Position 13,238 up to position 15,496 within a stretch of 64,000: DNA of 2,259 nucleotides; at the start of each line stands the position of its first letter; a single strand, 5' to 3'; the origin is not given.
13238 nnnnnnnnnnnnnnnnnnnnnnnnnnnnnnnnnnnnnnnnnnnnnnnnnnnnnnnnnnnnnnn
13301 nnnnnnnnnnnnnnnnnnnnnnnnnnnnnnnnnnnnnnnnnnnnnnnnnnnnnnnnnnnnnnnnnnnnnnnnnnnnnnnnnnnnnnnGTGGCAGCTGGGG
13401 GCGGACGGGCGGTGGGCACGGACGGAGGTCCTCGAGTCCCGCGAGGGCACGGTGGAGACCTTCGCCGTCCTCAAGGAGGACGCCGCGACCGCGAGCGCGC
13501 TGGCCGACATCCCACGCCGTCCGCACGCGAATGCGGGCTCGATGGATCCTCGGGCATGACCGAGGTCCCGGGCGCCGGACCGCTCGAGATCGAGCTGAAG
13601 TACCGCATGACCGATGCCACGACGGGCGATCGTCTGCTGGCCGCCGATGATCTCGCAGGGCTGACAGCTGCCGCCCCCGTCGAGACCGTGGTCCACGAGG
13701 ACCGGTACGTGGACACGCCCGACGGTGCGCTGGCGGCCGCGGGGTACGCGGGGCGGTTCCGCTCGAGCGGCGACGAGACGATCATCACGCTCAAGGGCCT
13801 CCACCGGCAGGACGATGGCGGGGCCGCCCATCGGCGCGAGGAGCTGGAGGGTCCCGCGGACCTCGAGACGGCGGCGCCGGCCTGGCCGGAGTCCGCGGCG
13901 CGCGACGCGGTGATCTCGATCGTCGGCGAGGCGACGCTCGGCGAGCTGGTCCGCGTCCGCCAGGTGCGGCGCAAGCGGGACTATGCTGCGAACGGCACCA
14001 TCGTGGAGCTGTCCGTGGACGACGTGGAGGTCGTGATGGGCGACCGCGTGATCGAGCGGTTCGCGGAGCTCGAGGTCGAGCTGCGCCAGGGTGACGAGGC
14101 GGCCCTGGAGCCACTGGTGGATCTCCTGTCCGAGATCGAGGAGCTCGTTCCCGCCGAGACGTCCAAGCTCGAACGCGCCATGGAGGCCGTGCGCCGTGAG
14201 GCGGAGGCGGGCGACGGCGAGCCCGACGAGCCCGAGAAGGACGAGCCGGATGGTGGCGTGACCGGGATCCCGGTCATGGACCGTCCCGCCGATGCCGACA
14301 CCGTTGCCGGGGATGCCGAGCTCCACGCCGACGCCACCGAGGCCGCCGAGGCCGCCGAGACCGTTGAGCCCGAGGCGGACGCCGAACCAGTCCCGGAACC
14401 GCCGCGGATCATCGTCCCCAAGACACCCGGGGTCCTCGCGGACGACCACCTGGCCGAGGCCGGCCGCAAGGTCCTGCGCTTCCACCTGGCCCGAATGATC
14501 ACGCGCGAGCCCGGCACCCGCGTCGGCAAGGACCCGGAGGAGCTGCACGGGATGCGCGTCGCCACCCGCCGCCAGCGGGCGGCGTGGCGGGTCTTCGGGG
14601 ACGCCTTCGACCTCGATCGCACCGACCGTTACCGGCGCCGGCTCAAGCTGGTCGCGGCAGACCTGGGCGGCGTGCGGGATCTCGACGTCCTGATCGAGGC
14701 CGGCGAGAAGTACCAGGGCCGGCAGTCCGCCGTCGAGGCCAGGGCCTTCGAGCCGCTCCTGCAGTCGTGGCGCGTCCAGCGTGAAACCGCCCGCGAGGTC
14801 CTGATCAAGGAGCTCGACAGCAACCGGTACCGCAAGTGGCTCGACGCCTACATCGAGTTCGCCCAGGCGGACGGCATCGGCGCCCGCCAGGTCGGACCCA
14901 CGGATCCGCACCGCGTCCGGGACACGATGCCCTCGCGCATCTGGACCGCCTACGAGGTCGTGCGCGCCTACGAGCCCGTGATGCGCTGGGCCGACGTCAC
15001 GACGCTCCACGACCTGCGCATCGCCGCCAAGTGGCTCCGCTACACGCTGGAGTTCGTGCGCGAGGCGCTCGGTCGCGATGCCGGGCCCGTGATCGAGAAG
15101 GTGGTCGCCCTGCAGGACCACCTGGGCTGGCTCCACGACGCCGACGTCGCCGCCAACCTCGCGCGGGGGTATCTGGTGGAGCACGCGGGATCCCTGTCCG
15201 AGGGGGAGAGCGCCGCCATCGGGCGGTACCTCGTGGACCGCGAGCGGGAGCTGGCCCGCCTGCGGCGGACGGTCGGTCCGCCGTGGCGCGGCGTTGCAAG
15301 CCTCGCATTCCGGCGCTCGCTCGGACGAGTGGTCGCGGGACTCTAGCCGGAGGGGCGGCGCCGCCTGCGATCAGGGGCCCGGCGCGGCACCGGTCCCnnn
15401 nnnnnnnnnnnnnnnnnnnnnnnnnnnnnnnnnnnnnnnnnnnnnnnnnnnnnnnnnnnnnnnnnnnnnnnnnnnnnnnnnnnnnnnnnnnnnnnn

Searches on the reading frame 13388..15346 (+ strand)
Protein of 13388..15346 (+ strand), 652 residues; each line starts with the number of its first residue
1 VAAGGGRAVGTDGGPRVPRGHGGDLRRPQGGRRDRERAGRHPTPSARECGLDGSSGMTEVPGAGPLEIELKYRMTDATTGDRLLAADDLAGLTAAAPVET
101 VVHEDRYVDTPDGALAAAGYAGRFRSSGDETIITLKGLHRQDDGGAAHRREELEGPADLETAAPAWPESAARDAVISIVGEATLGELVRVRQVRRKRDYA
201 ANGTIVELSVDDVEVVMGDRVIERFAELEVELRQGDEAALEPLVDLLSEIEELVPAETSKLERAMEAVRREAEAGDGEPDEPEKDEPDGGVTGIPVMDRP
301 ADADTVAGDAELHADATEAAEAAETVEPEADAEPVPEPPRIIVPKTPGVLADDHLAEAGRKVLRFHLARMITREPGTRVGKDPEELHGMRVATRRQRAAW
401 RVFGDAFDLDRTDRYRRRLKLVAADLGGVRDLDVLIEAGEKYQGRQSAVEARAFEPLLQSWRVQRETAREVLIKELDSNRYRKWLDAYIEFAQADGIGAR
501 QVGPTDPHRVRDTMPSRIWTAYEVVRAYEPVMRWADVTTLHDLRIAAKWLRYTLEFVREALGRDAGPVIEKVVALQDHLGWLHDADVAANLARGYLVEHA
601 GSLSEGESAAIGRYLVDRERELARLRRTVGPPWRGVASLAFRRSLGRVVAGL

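Call 3: search_protein_families(library=pfam, proteins=[window:13388-15346:+], max_evalue=1)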
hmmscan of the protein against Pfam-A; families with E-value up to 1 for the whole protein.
window:13388-15346:+ (652 aa): 3 families
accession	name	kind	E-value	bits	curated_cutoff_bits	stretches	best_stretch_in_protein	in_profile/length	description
PF05235.19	CHAD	-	8.5e-48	163.7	25.6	1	362-592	2-227/228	CHAD domain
PF01928.26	CYTH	-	9.1e-19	68.4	23.2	1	66-264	2-178/179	CYTH domain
PF09894.15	MJ0548_N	-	0.11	12.5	26.8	1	177-273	71-179/196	Connectase MJ0548-like, N-terminal domain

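Call 4: search_protein_families(library=ncbifam, proteins=[window:13388-15346:+], max_evalue=1)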
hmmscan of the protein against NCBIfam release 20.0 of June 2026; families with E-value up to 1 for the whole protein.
window:13388-15346:+ (652 aa): 0 families
